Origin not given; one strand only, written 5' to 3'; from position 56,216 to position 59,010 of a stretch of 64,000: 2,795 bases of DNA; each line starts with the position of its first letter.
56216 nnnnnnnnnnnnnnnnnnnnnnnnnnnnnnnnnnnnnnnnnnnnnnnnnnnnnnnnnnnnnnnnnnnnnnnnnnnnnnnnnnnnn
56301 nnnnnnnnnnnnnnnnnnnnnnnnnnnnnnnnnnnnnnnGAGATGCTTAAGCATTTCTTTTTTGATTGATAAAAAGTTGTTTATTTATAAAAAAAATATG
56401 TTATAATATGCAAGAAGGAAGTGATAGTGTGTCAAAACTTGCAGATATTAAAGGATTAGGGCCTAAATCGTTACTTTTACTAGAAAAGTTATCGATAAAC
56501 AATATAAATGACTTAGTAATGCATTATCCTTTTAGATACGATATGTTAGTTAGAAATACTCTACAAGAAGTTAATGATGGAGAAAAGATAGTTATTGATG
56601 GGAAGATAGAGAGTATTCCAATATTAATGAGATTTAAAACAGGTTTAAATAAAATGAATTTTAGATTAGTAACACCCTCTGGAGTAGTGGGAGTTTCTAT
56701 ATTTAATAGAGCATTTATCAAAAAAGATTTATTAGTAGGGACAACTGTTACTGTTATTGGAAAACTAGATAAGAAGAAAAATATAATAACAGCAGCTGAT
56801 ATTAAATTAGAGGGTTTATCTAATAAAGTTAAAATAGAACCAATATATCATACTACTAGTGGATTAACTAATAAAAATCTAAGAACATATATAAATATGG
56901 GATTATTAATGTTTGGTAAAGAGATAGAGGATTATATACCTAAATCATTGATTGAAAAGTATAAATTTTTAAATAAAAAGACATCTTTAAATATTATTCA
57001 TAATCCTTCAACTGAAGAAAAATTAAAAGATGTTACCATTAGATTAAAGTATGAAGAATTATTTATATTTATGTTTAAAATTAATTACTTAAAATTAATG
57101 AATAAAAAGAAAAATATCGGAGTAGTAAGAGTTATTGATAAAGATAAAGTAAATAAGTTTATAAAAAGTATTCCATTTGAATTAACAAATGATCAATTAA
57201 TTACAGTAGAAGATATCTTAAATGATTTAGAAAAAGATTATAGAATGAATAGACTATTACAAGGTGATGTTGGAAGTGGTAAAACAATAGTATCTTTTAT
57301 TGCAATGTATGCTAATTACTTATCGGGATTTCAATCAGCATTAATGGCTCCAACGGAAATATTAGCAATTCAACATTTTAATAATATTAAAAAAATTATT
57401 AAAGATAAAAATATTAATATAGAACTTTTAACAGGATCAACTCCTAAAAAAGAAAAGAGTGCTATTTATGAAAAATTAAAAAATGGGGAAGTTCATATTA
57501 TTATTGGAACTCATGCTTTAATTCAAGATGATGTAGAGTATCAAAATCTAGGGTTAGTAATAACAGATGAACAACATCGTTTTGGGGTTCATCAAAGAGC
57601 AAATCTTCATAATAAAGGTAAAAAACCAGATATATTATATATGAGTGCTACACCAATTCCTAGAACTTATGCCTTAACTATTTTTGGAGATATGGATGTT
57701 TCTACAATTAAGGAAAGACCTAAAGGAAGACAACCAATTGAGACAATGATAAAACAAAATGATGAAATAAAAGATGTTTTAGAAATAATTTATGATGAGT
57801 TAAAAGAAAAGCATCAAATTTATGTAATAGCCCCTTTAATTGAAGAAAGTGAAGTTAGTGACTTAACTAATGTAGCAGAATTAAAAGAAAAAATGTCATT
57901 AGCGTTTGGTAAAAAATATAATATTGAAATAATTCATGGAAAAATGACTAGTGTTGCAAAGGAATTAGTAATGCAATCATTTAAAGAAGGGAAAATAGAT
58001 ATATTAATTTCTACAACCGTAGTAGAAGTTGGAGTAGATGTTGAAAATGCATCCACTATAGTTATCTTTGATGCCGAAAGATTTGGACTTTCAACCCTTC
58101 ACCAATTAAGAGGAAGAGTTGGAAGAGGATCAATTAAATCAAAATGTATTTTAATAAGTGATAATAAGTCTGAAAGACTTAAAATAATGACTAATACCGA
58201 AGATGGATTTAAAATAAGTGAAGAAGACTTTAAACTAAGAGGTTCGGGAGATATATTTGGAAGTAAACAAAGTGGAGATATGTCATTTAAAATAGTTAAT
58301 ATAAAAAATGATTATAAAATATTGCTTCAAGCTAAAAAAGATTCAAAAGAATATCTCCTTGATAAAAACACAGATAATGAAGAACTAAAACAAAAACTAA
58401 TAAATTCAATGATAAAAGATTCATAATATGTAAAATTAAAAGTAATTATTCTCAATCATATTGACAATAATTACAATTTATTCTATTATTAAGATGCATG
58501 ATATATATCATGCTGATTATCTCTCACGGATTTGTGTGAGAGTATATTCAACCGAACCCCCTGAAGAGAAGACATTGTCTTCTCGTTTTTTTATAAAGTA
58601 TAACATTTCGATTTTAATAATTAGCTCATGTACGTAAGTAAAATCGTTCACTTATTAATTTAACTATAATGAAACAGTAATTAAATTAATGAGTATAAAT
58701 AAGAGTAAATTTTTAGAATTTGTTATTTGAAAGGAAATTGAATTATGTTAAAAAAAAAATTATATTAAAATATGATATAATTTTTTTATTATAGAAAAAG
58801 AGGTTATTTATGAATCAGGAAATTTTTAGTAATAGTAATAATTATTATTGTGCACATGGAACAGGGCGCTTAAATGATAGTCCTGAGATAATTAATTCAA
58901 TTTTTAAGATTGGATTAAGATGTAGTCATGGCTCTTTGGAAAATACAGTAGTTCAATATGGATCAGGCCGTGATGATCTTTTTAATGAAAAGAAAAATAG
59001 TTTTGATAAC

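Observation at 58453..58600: Stand-alone promoter + about 97-nt structured RNA + terminator: candidate novel sRNA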

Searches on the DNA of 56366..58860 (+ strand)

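Call 4: search_rna_families(source=window, start=58380, end=58860, threshold=evalue, max_evalue=10, show_alignments=3)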
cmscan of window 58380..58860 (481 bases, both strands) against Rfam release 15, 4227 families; matches with E-value up to 10: 4.
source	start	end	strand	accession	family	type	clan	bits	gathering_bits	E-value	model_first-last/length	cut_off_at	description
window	58474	58519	-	RF02971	emrB-Lactobacillus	Gene; sRNA;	-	21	60.8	0.95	1-66/66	no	emrB-Lactobacillus RNA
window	58555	58643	-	RF02029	sraA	Gene; sRNA;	-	16.7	56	6.8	1-95/95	no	sraA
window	58466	58623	-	RF02578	tsr25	Gene; sRNA;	-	16.4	63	0.37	1-181/181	no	S. aureus tsr25 small RNA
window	58651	58693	-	RF04099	MIR837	Gene; miRNA;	-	14.1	117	8.1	41-83/122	no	MIR837 microRNA precursor family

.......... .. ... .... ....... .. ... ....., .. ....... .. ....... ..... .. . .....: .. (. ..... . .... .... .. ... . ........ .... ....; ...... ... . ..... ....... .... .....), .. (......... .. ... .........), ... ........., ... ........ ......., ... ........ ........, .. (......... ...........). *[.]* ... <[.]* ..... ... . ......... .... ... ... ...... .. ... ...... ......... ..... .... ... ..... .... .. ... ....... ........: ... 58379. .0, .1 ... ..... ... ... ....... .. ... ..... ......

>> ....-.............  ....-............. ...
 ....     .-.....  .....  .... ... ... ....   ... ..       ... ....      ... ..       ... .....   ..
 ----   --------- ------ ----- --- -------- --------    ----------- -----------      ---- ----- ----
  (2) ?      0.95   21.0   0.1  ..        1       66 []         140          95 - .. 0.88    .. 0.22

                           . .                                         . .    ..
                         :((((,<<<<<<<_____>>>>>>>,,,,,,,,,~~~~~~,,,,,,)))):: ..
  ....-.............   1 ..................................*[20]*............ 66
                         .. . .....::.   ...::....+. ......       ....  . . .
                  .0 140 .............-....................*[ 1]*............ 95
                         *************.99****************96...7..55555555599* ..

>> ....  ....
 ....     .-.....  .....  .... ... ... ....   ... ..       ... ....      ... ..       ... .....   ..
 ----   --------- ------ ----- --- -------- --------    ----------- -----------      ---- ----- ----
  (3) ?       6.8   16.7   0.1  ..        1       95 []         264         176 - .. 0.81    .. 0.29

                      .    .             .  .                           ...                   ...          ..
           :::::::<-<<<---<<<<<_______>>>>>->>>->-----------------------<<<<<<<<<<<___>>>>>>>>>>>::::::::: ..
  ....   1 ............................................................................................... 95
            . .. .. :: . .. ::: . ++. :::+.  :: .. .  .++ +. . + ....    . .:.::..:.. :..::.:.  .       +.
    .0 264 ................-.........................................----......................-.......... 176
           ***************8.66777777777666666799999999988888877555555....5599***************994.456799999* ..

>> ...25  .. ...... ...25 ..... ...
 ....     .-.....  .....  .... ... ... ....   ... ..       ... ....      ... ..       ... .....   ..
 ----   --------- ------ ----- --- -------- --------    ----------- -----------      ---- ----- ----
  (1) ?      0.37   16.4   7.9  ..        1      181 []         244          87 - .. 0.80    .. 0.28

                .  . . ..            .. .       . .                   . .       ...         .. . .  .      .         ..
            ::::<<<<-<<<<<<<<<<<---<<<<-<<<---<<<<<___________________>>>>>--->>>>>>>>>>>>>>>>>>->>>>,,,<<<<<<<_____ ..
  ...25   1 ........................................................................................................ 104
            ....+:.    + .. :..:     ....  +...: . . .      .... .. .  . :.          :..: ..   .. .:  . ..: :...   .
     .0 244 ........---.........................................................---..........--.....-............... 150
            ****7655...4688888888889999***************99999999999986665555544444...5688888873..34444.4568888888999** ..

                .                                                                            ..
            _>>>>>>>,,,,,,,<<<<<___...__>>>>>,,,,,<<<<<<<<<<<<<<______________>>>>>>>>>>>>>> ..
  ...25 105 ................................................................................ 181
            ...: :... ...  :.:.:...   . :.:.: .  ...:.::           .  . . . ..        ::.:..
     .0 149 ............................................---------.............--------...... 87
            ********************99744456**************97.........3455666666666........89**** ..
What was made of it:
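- On Any Rfam 15 family: With the permissive scan of 58380-58860, the best hits are on the wrong strand at 14-21 bits against thresholds of 56-117 (call 4).
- On RsaE/RoxS (RF01820): No RsaE hit at E<=10 (call 4).
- Closest known: RsaE/RoxS. Different: There is no sequence or structure match: RsaE was not among the cmscan hits even at E<=10 (call 4).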

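Call 20: search_rna_families(sources=[L001, L002, L003, L004, L005, L006, L007, L008, L009, L010, L011, L015], threshold=gathering)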
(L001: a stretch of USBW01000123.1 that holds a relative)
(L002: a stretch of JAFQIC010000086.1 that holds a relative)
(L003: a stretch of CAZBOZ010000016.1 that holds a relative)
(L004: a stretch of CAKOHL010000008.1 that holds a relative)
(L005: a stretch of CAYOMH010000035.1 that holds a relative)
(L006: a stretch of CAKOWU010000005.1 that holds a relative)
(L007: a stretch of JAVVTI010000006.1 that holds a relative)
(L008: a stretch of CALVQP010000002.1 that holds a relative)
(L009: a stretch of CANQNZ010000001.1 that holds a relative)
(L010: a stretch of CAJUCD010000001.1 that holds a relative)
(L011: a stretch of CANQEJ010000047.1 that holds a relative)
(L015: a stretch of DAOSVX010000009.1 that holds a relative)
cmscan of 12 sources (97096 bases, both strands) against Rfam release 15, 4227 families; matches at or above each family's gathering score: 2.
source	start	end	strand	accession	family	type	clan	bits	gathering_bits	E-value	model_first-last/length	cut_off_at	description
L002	10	82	+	RF00005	tRNA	Gene; tRNA;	CL00001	70.8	29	2.8e-13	1-71/71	no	tRNA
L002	93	178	+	RF00005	tRNA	Gene; tRNA;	CL00001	56.8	29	2.1e-09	1-71/71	no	tRNA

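Call 21: search_rna_families(source=L004, start=3740, end=3960, threshold=evalue, max_evalue=10, show_alignments=2)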
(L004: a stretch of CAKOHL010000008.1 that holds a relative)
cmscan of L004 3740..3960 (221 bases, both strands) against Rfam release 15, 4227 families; matches with E-value up to 10: 11.
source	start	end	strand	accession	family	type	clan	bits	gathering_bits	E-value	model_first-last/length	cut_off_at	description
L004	3774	3861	-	RF02451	ncr1241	Gene; sRNA;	-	21.8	60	0.12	1-63/63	no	Bacillus sRNA ncr1241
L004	3780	3823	+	RF03084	DUF2815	Gene; sRNA;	-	20.3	41.2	0.12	10-50/62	no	DUF2815 RNA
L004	3815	3936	-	RF02070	STnc300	Gene; sRNA;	-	17.5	80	4.6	1-159/159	no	Salmonella enterica sRNA STnc300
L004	3773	3841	-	RF01489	sbrA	Gene; sRNA;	-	17.3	45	0.29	1-71/71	no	Listeria sRNA sbrA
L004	3800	3916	-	RF01223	snR13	Gene; snRNA; snoRNA; CD-box;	CL00045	16.6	47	1.6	1-124/124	no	Small nucleolar RNA snR13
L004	3846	3873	-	RF01080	UPD-PKib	Cis-reg;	-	16.4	39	1.4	5-32/32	no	Pseudoknot of upstream pseudoknot domain (UPD) of the 3'UTR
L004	3803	3890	+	RF03545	Flavi_ISFV_CRE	Cis-reg;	-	16.4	41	3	1-89/89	no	Insect-specific Flavivirus 3' UTR cis-acting replication element (CRE)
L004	3819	3926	+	RF00041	Entero_OriR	Cis-reg;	-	14.4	80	1.2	1-121/121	no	Enteroviral 3' UTR element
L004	3787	3933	-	RF01669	P14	Gene; sRNA;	-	12.1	45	4.4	1-146/146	no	Pseudomonas sRNA P14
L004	3765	3831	-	RF00519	suhB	Gene; sRNA;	CL00108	12.1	41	4.4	1-77/77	no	Makes More Granules Regulator RNA (mmgR)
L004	3753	3820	-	RF02219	ZNRD1-AS1_2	Gene; lncRNA;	-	11.8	60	1.3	1-76/76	no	ZNRD1 antisense RNA 1 conserved region 2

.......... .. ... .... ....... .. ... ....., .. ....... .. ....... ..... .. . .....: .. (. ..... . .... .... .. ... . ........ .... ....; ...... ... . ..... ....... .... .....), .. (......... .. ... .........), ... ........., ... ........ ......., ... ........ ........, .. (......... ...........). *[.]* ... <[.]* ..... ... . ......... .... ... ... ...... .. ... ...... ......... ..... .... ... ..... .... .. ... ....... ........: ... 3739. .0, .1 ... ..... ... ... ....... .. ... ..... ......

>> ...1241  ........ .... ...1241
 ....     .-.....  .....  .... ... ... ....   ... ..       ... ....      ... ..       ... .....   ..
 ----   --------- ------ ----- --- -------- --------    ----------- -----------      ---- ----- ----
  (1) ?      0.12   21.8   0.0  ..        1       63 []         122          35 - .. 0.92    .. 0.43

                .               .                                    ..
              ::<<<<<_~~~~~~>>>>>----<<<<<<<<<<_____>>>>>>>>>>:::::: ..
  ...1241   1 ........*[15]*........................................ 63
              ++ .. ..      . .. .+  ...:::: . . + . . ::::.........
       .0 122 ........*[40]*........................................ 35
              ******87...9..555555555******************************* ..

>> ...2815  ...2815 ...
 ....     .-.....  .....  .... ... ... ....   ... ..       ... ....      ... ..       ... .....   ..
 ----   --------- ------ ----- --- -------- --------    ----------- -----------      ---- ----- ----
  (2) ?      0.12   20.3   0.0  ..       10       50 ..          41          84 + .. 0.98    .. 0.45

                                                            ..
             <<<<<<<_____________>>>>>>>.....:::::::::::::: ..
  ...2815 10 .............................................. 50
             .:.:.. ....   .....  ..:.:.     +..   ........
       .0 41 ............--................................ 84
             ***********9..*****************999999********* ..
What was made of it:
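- Closest known: DUF2815 RNA motif. Same: It gave a 20-bit partial match to the + strand of the sRNA-B terminator region in L004 (call 21).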

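Call 34: build_rna_model(alignment_id=A2, structure=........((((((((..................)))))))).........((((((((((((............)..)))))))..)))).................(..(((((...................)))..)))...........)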
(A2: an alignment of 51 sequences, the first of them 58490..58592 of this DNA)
Model R1 built from alignment A2 (51 sequences, 154 columns); structure: as given.
model positions 101; base pairs 26; branch points 2; effective number of sequences 3.35; information 0.59 bits per position. Calibrated on 0.2 Mb of random sequence (short: E-values are rough).
structure used (alignment columns):
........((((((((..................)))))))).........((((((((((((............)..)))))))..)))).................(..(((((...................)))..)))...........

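Call 35: search_with_rna_model(model_id=R1, source=window, max_evalue=10, show_alignments=2)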
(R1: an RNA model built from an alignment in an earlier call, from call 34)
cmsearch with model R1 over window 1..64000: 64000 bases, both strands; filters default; matches with E-value up to 10: 4.
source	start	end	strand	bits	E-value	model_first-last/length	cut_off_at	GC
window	58489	58591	+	74.8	2.2e-13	1-101/101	no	0.37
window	39093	39179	+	16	0.59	1-101/101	no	0.29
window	22064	22134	+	12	4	1-101/101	no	0.23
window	528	604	+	10.3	9.5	1-101/101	no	0.23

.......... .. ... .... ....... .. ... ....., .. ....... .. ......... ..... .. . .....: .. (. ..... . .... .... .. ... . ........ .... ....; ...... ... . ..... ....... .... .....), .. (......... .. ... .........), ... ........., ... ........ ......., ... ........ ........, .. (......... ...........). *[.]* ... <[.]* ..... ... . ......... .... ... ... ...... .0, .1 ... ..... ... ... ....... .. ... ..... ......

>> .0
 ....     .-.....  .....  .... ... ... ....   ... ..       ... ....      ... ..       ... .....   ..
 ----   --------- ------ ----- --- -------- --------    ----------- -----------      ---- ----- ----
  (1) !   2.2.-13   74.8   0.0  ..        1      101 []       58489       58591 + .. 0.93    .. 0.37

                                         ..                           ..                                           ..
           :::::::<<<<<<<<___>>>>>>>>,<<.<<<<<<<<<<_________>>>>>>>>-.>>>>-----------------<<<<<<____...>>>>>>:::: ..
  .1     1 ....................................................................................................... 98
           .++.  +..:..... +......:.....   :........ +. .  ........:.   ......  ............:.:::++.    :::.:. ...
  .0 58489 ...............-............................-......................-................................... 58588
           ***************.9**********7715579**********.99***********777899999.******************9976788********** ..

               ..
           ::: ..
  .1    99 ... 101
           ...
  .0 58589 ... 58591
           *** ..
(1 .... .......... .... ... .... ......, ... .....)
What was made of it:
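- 58489..58591 (+): Full covariance-model match to the family. It is the only copy in the window. The next hit scores 16 bits with E = 0.59 (call 35).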

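Call 36: search_with_rna_model(model_id=R1, sources=[L001, L002, L003, L004, L005, L006, L007, L008, L009, L010, L011, L012, L013, L014, L015, L016], max_evalue=1)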
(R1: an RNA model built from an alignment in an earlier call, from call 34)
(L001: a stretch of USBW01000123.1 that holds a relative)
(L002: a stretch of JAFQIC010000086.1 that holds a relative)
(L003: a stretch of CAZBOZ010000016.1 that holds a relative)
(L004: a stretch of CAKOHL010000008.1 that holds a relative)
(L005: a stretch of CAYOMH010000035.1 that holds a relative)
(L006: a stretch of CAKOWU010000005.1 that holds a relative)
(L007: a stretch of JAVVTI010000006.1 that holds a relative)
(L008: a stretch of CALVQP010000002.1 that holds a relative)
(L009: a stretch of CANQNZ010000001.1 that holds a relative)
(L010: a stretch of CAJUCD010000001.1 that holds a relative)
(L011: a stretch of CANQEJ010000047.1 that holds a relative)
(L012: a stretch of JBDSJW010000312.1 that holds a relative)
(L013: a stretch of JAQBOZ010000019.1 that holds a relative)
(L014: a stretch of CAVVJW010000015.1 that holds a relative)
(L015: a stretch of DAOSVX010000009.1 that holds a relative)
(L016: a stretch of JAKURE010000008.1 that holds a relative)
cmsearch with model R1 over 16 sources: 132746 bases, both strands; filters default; matches with E-value up to 1: 6.
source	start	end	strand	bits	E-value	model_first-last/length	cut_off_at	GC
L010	6036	6136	+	91.6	1.3e-16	1-101/101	no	0.4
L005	2295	2400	+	88.6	5.3e-16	1-101/101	no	0.37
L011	6818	6921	+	80.6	2.7e-14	1-101/101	no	0.4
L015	6024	6133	+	80.5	2.8e-14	1-101/101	no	0.4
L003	2118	2230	+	78.5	7.5e-14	1-101/101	no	0.36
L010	7420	7501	+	18.3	0.38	1-101/101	no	0.23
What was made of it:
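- Tried and rejected: Model R1 does not detect sRNA-B (calls 35, 36), so the two RNAs are not demonstrably homologous.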
